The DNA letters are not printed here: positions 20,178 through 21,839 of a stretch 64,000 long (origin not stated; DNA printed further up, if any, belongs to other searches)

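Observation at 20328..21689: Eukaryote/archaea-type TIP49 (RuvBL1/2-like) AAA+ ATPase in an otherwise bacterial context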

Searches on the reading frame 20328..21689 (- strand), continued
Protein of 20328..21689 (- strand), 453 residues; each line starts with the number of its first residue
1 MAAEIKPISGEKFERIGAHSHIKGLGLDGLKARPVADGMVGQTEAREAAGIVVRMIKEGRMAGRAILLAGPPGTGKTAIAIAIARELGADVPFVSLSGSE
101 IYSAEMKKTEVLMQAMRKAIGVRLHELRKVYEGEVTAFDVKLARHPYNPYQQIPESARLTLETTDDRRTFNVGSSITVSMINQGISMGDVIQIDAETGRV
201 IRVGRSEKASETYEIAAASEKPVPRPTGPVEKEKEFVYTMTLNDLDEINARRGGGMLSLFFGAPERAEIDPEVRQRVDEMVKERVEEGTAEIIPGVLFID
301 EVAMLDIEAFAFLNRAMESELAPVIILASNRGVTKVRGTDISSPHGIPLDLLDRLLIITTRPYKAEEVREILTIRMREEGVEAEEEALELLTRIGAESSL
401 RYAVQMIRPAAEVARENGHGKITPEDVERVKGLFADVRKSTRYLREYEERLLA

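Call 8: find_homologous_proteins(query=window:20328-21689:-)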
Query window:20328-21689:- (453 aa): 7402 proteins with E <= 0.001 among 8000 candidates; the best 120 are listed.
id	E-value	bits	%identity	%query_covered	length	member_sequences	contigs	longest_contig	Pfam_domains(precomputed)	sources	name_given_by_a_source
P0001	3.2e-280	947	98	100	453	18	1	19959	PF17856.8,PF03796.22,PF06068.20,PF00004.36,PF13401.13,PF05496.19,PF13191.13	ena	-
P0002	1.3e-263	892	92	100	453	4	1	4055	PF17856.8,PF03796.22,PF06068.20,PF00004.36,PF13401.13,PF05496.19,PF13191.13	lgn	-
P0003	1.5e-261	886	91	100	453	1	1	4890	PF17856.8,PF03796.22,PF06068.20,PF00004.36,PF13401.13,PF05496.19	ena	-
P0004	3.5e-261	884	91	100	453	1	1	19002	PF17856.8,PF03796.22,PF06068.20,PF13245.13,PF00004.36,PF13401.13,PF05496.19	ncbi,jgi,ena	-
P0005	1.8e-260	882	91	100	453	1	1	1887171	PF17856.8,PF03796.22,PF06068.20,PF00004.36,PF13401.13,PF05496.19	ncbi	ncbi:RuvB-like domain-containing protein [Candidatus Bipolaricaulota sp. J31]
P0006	6.8e-252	854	88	100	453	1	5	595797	PF17856.8,PF03796.22,PF06068.20,PF00004.36,PF13401.13,PF05496.19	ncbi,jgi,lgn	-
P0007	7.2e-252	854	88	100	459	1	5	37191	PF17856.8,PF03796.22,PF06068.20,PF00004.36,PF13401.13,PF05496.19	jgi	jgi:TBP-interacting protein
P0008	2.9e-251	852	87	100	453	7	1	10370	PF17856.8,PF03796.22,PF06068.20,PF13245.13,PF00004.36,PF13401.13,PF05496.19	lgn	-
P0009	4.7e-207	706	72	99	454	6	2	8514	PF17856.8,PF06068.20,PF00004.36,PF13401.13,PF05496.19,PF13191.13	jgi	-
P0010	4.4e-205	700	71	99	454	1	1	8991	PF17856.8,PF06068.20,PF00004.36,PF13401.13,PF05496.19,PF13191.13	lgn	-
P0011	2.9e-204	697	70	98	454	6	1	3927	PF17856.8,PF22703.3,PF06068.20,PF00004.36,PF13401.13,PF05496.19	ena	-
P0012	1.4e-202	691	70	99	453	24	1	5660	PF17856.8,PF03796.22,PF06068.20,PF00004.36,PF13401.13,PF05496.19,PF13191.13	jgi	-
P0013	2.1e-202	691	73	97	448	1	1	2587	PF17856.8,PF06068.20,PF00004.36,PF13401.13,PF05496.19,PF13191.13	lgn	-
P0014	2.2e-202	691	73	97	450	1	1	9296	PF17856.8,PF06068.20,PF00004.36,PF13401.13,PF05496.19,PF13191.13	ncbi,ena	-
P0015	7.3e-202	689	73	97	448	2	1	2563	PF17856.8,PF06068.20,PF00004.36,PF13401.13,PF05496.19,PF13191.13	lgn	-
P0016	1.5e-201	688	69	99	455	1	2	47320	PF17856.8,PF06068.20,PF00004.36,PF13401.13,PF05496.19,PF13191.13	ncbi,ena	-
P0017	4.7e-201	686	70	99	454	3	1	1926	PF17856.8,PF06068.20,PF00004.36,PF13401.13,PF05496.19,PF13191.13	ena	-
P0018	4.9e-201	686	71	99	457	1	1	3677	PF17856.8,PF03796.22,PF06068.20,PF00004.36,PF13401.13,PF05496.19,PF07728.21,PF13191.13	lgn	-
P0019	1.7e-200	684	70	98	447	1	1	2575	PF17856.8,PF22703.3,PF03796.22,PF06068.20,PF00004.36,PF13401.13,PF05496.19,PF13191.13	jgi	jgi:TBP-interacting protein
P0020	4.7e-200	683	70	98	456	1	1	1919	PF17856.8,PF06068.20,PF00004.36,PF13401.13,PF05496.19,PF13191.13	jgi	-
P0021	8.9e-199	679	70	100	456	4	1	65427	PF17856.8,PF06068.20,PF00004.36,PF13401.13,PF05496.19,PF13191.13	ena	-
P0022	1.2e-198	678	69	98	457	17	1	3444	PF17856.8,PF06068.20,PF00004.36,PF13401.13,PF05496.19,PF13191.13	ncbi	ncbi:MAG: RuvB-like helicase [Nitrososphaerota archaeon]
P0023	2.8e-198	677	69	99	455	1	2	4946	PF17856.8,PF06068.20,PF00004.36,PF13401.13,PF05496.19,PF13191.13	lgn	-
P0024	3.5e-198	677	50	97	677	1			PF17856.8,PF03796.22,PF06068.20,PF13245.13,PF00004.36,PF13401.13,PF05496.19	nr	nr:ruvb-like 2 [Quercus suber]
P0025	6.7e-198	676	70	97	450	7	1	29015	PF17856.8,PF22703.3,PF06068.20,PF13245.13,PF00004.36,PF13401.13,PF05496.19,PF13191.13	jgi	jgi:TBP-interacting protein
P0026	3.5e-197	674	70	97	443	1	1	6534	PF17856.8,PF22703.3,PF06068.20,PF00004.36,PF13401.13,PF05496.19,PF13191.13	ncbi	-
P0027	6.5e-196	669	69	100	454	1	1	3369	PF17856.8,PF06068.20,PF00004.36,PF13401.13,PF05496.19,PF13191.13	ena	-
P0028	6.9e-196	669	68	98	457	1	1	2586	PF17856.8,PF06068.20,PF00004.36,PF13401.13,PF05496.19,PF13191.13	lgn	-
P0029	1.9e-195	668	69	98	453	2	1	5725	PF17856.8,PF06068.20,PF00004.36,PF13401.13,PF05496.19,PF13191.13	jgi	-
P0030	4.0e-195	667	71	97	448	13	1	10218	PF17856.8,PF03796.22,PF06068.20,PF00004.36,PF13401.13,PF05496.19,PF13191.13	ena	-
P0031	3.5e-194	664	68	100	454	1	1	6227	PF17856.8,PF06068.20,PF00004.36,PF13401.13,PF05496.19,PF13191.13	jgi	-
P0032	7.0e-194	663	67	100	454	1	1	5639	PF17856.8,PF06068.20,PF00004.36,PF13401.13,PF05496.19,PF13191.13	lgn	-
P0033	7.6e-194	663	67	99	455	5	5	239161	PF17856.8,PF06068.20,PF00004.36,PF13401.13,PF05496.19,PF13191.13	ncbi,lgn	ncbi:MAG: RuvB-like helicase [Nitrososphaerota archaeon]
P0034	8.5e-194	662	67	100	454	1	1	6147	PF17856.8,PF06068.20,PF00004.36,PF13401.13,PF05496.19,PF13191.13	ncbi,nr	ncbi:MAG: RuvB-like helicase [Thaumarchaeota archaeon]|nr:RuvB-like helicase [Nitrososphaerota archa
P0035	1.1e-193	662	69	97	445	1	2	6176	PF17856.8,PF22703.3,PF06068.20,PF00004.36,PF13401.13,PF05496.19,PF13191.13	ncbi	ncbi:MAG: RuvB-like domain-containing protein [Candidatus Bathyarchaeia archaeon]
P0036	2.5e-193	661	68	98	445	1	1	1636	PF17856.8,PF06068.20,PF00004.36,PF13401.13,PF05496.19,PF13191.13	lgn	-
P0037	2.9e-193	661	67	100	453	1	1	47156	PF17856.8,PF06068.20,PF00004.36,PF13401.13,PF05496.19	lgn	-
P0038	9.3e-193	659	66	100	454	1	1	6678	PF17856.8,PF06068.20,PF00004.36,PF13401.13,PF05496.19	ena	-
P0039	1.0e-192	659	68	100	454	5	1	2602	PF17856.8,PF06068.20,PF00004.36,PF13401.13,PF05496.19,PF13191.13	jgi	-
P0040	1.2e-192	659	68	97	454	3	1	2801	PF17856.8,PF06068.20,PF00004.36,PF13401.13,PF05496.19,PF13191.13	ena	-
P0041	2.2e-192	658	67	99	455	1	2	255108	PF17856.8,PF06068.20,PF00004.36,PF13401.13,PF05496.19,PF13191.13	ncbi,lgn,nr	ncbi:MAG: RuvB-like helicase [Nitrososphaerota archaeon]|nr:RuvB-like helicase [Nitrososphaerota arc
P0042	4.3e-192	657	66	100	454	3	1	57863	PF17856.8,PF06068.20,PF00004.36,PF13401.13,PF05496.19,PF13191.13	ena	-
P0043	4.9e-192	657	67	100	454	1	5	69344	PF17856.8,PF06068.20,PF00004.36,PF13401.13,PF05496.19,PF13191.13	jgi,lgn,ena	-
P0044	5.5e-192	656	68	98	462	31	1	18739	PF17856.8,PF06068.20,PF00004.36,PF13401.13,PF05496.19,PF13191.13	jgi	jgi:TBP-interacting protein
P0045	5.6e-192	656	67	100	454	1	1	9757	PF17856.8,PF06068.20,PF00004.36,PF13401.13,PF05496.19,PF13191.13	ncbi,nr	ncbi:MAG: RuvB-like helicase [Thaumarchaeota archaeon]|nr:RuvB-like helicase [Nitrososphaerota archa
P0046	9.4e-192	656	67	99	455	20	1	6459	PF17856.8,PF06068.20,PF00004.36,PF13401.13,PF05496.19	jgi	-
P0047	1.0e-191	656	65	100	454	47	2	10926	PF17856.8,PF06068.20,PF00004.36,PF13401.13,PF05496.19,PF13191.13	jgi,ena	-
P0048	1.5e-191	655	67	100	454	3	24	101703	PF17856.8,PF06068.20,PF00004.36,PF13401.13,PF05496.19,PF13191.13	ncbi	ncbi:MAG: RuvB-like helicase [Nitrososphaerota archaeon]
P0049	5.5e-191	653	66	98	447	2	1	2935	PF17856.8,PF03796.22,PF06068.20,PF00004.36,PF13401.13,PF05496.19,PF13191.13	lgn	-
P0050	4.7e-190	650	66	100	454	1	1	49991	PF17856.8,PF06068.20,PF00004.36,PF13401.13,PF05496.19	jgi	-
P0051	2.3e-189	648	64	99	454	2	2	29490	PF17856.8,PF03796.22,PF06068.20,PF00004.36,PF13401.13,PF05496.19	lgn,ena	-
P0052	4.9e-189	647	66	98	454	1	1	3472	PF17856.8,PF06068.20,PF00004.36,PF13401.13,PF05496.19,PF13191.13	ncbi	-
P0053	9.9e-189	646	66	100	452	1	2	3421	PF17856.8,PF03796.22,PF06068.20,PF00004.36,PF13401.13,PF05496.19,PF07728.21,PF13191.13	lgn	-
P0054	2.7e-188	644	67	99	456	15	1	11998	PF17856.8,PF03796.22,PF06068.20,PF00004.36,PF13401.13,PF05496.19,PF13191.13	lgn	-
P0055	1.1e-187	642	66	99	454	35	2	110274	PF17856.8,PF06068.20,PF00004.36,PF13401.13,PF05496.19,PF13191.13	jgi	-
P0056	2.3e-187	641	64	100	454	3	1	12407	PF17856.8,PF03796.22,PF06068.20,PF00004.36,PF13401.13,PF05496.19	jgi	-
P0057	9.2e-187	639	66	100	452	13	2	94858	PF17856.8,PF22703.3,PF06068.20,PF00004.36,PF13401.13,PF05496.19,PF07728.21,PF13191.13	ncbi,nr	ncbi:MAG: RuvB-like domain-containing protein [Nitrososphaerota archaeon]|nr:RuvB-like domain-contai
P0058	1.5e-186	639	67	99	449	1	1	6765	PF17856.8,PF03796.22,PF06068.20,PF13245.13,PF00004.36,PF13401.13,PF05496.19,PF13191.13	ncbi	-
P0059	2.2e-186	638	65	99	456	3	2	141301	PF17856.8,PF03796.22,PF06068.20,PF00004.36,PF05496.19,PF13191.13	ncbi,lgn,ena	-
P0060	9.9e-186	636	65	99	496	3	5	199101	PF17856.8,PF06068.20,PF00004.36,PF13401.13,PF05496.19,PF13191.13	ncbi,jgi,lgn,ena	-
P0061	9.7e-185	633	66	97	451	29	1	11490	PF17856.8,PF06068.20,PF00004.36,PF13401.13,PF05496.19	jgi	jgi:TBP-interacting protein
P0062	1.1e-184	632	65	100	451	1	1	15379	PF17856.8,PF06068.20,PF00004.36,PF13401.13,PF05496.19,PF07728.21,PF13191.13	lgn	-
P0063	1.6e-183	628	64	97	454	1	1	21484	PF17856.8,PF06068.20,PF00004.36,PF13401.13,PF05496.19,PF13191.13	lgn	-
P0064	2.1e-183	628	67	97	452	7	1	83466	PF17856.8,PF06068.20,PF00004.36,PF13401.13,PF05496.19,PF13191.13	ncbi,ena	-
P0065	5.8e-183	627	64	99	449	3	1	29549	PF17856.8,PF03796.22,PF06068.20,PF00004.36,PF13401.13,PF05496.19,PF13191.13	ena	-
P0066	1.5e-182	625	67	97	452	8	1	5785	PF17856.8,PF06068.20,PF00004.36,PF13401.13,PF05496.19,PF07728.21,PF13191.13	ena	-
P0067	1.6e-182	625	66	100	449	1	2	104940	PF17856.8,PF06068.20,PF00004.36,PF13401.13,PF05496.19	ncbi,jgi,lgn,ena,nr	ncbi:MAG: TATA box-binding protein [Candidatus Methanomethylicota archaeon]|nr:MAG: TATA box-binding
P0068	2.7e-182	624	65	100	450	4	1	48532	PF17856.8,PF03796.22,PF06068.20,PF00004.36,PF13401.13,PF05496.19,PF13191.13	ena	-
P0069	4.2e-182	624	67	97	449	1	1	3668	PF17856.8,PF03796.22,PF06068.20,PF00004.36,PF13401.13,PF05496.19,PF13191.13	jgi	-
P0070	5.0e-182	624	66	98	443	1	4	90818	PF17856.8,PF03796.22,PF06068.20,PF00004.36,PF13401.13,PF05496.19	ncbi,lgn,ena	-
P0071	5.1e-182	624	66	100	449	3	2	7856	PF17856.8,PF06068.20,PF00004.36,PF13401.13,PF05496.19,PF13191.13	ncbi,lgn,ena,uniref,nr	ncbi:MAG: TATA box-binding protein [Candidatus Methanomethylicota archaeon]|uniref:DNA helicase n=1 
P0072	5.4e-182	624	65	98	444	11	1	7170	PF17856.8,PF03796.22,PF06068.20,PF13245.13,PF00004.36,PF13401.13,PF05496.19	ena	-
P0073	7.1e-182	623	66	97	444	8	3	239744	PF17856.8,PF06068.20,PF00004.36,PF13401.13,PF05496.19,PF13191.13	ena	-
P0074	1.0e-181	623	65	98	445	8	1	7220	PF17856.8,PF22703.3,PF03796.22,PF06068.20,PF00004.36,PF13401.13,PF05496.19,PF07728.21,PF13191.13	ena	-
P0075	1.5e-181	622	66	97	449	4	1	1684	PF17856.8,PF03796.22,PF06068.20,PF00004.36,PF13401.13,PF05496.19,PF13191.13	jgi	-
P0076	2.1e-181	622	66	100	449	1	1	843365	PF17856.8,PF06068.20,PF00004.36,PF13401.13,PF05496.19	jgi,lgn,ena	-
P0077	3.1e-181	621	63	99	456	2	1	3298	PF17856.8,PF03796.22,PF06068.20,PF00004.36,PF13401.13,PF05496.19,PF13191.13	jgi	-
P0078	3.5e-181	621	64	99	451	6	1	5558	PF17856.8,PF06068.20,PF00004.36,PF13401.13,PF05496.19,PF13191.13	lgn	-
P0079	3.7e-181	621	62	99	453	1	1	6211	PF17856.8,PF06068.20,PF00004.36,PF13401.13,PF05496.19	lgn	-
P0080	3.8e-181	621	65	98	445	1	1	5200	PF17856.8,PF03796.22,PF06068.20,PF00004.36,PF13401.13,PF05496.19,PF07728.21,PF13191.13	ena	-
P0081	4.0e-181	621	66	100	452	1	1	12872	PF17856.8,PF06068.20,PF13245.13,PF00004.36,PF13401.13,PF05496.19,PF07728.21,PF13191.13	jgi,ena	-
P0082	6.4e-181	620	65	97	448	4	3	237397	PF17856.8,PF06068.20,PF00004.36,PF13401.13,PF05496.19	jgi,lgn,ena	-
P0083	8.4e-181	620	65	98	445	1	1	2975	PF17856.8,PF03796.22,PF06068.20,PF00004.36,PF13401.13,PF05496.19,PF07728.21,PF13191.13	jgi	-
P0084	1.8e-180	618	63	97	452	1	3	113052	PF17856.8,PF06068.20,PF00004.36,PF13401.13,PF05496.19,PF07728.21,PF13191.13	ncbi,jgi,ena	-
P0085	1.9e-180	618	64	97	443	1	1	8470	PF17856.8,PF03796.22,PF06068.20,PF00004.36,PF13401.13,PF05496.19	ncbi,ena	-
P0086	2.7e-180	618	67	97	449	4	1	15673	PF17856.8,PF03796.22,PF06068.20,PF00004.36,PF13401.13,PF05496.19,PF13191.13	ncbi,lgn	ncbi:MAG: RuvB-like helicase [Candidatus Nezhaarchaeales archaeon]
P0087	3.1e-180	618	65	97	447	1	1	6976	PF17856.8,PF22703.3,PF03796.22,PF06068.20,PF00004.36,PF13401.13,PF05496.19,PF13191.13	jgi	-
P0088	3.5e-180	618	64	99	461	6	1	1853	PF17856.8,PF06068.20,PF00004.36,PF05496.19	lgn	-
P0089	4.5e-180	617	64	98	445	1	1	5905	PF17856.8,PF03796.22,PF06068.20,PF00004.36,PF13401.13,PF05496.19,PF07728.21,PF13191.13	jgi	-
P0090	5.7e-180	617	64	98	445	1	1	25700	PF17856.8,PF03796.22,PF06068.20,PF00004.36,PF13401.13,PF05496.19,PF07728.21,PF13191.13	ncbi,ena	-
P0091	7.7e-180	616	64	98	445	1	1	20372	PF17856.8,PF03796.22,PF06068.20,PF00004.36,PF13401.13,PF05496.19,PF07728.21,PF13191.13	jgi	-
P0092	9.1e-180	616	64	97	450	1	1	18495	PF17856.8,PF06068.20,PF00004.36,PF13401.13,PF05496.19,PF13191.13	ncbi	-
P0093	1.8e-179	615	66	97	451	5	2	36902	PF17856.8,PF03796.22,PF06068.20,PF00004.36,PF13401.13,PF05496.19,PF07728.21,PF13191.13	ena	-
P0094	2.0e-179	615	64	97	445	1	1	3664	PF17856.8,PF03796.22,PF06068.20,PF00004.36,PF13401.13,PF05496.19,PF13191.13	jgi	-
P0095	3.0e-179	614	65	97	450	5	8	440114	PF17856.8,PF06068.20,PF00004.36,PF13401.13,PF05496.19,PF13191.13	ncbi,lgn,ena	ncbi:MAG: RuvB-like helicase [Candidatus Nezhaarchaeales archaeon]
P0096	4.7e-179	614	65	98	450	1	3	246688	PF17856.8,PF06068.20,PF00004.36,PF13401.13,PF05496.19,PF13191.13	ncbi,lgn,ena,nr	ncbi:MAG: TATA box-binding protein [Thermofilum sp. ex4484_15]|nr:MAG: TATA box-binding protein [The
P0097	4.8e-179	614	64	97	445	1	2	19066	PF17856.8,PF03796.22,PF06068.20,PF00004.36,PF13401.13,PF05496.19,PF13191.13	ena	-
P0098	5.1e-179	614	65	98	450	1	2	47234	PF17856.8,PF06068.20,PF00004.36,PF13401.13,PF05496.19,PF13191.13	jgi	-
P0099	5.6e-179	614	65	98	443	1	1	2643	PF17856.8,PF03796.22,PF06068.20,PF00004.36,PF13401.13,PF05496.19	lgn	-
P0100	6.5e-179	613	64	97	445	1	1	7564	PF17856.8,PF03796.22,PF06068.20,PF00004.36,PF13401.13,PF05496.19,PF13191.13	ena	-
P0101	7.0e-179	613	65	98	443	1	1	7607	PF17856.8,PF03796.22,PF06068.20,PF00004.36,PF13401.13,PF05496.19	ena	-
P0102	7.1e-179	613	65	97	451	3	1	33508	PF17856.8,PF06068.20,PF00004.36,PF13401.13,PF05496.19,PF13191.13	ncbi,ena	-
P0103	8.4e-179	613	64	98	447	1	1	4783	PF17856.8,PF06068.20,PF00004.36,PF13401.13,PF05496.19,PF13191.13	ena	-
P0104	9.1e-179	613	64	98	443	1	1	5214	PF17856.8,PF03796.22,PF06068.20,PF00004.36,PF13401.13,PF05496.19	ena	-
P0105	9.8e-179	613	64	98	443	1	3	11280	PF17856.8,PF03796.22,PF06068.20,PF00004.36,PF13401.13,PF05496.19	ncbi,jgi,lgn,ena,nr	ncbi:MAG: RuvB-like helicase [Thermoplasmata archaeon]|nr:RuvB-like helicase [Thermoplasmata archaeo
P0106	1.4e-178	612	63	97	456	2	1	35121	PF17856.8,PF06068.20,PF00004.36,PF13401.13,PF05496.19,PF13191.13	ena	-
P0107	1.5e-178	612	64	97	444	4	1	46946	PF17856.8,PF03796.22,PF06068.20,PF00004.36,PF13401.13,PF05496.19,PF13191.13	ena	-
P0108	1.8e-178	612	65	98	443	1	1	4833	PF17856.8,PF03796.22,PF06068.20,PF00004.36,PF13401.13,PF05496.19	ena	-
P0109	1.8e-178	612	63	97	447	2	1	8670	PF17856.8,PF06068.20,PF00004.36,PF13401.13,PF05496.19,PF13191.13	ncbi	ncbi:MAG: RuvB-like helicase [Candidatus Methanomethylicia archaeon]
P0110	2.0e-178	612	64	98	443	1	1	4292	PF17856.8,PF03796.22,PF06068.20,PF00004.36,PF13401.13,PF05496.19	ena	-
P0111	2.4e-178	611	65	97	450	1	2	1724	PF17856.8,PF06068.20,PF00004.36,PF13401.13,PF05496.19,PF13191.13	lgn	-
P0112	2.5e-178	611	66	98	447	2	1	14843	PF17856.8,PF03796.22,PF06068.20,PF00004.36,PF13401.13,PF05496.19,PF13191.13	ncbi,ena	-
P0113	2.9e-178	611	66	98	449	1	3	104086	PF17856.8,PF03796.22,PF06068.20,PF00004.36,PF13401.13,PF05496.19,PF13191.13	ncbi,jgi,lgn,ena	-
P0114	4.2e-178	611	63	97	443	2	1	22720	PF17856.8,PF03796.22,PF06068.20,PF00004.36,PF13401.13,PF05496.19,PF13191.13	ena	-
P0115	7.7e-178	610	64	98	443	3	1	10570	PF17856.8,PF03796.22,PF06068.20,PF00004.36,PF13401.13,PF05496.19,PF13191.13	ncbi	-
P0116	8.2e-178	610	64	97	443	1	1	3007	PF17856.8,PF03796.22,PF06068.20,PF00004.36,PF13401.13,PF05496.19,PF13191.13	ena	-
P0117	1.4e-177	609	64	97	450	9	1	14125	PF17856.8,PF03796.22,PF06068.20,PF00004.36,PF13401.13,PF05496.19,PF13191.13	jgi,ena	-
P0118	1.8e-177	609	64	98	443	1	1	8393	PF17856.8,PF03796.22,PF06068.20,PF00004.36,PF13401.13,PF05496.19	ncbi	-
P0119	2.3e-177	608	62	99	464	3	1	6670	PF17856.8,PF06068.20,PF00004.36,PF13401.13,PF05496.19,PF13191.13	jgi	-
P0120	3.0e-177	608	63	97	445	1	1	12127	PF17856.8,PF03796.22,PF06068.20,PF00004.36,PF13401.13,PF05496.19,PF13191.13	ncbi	-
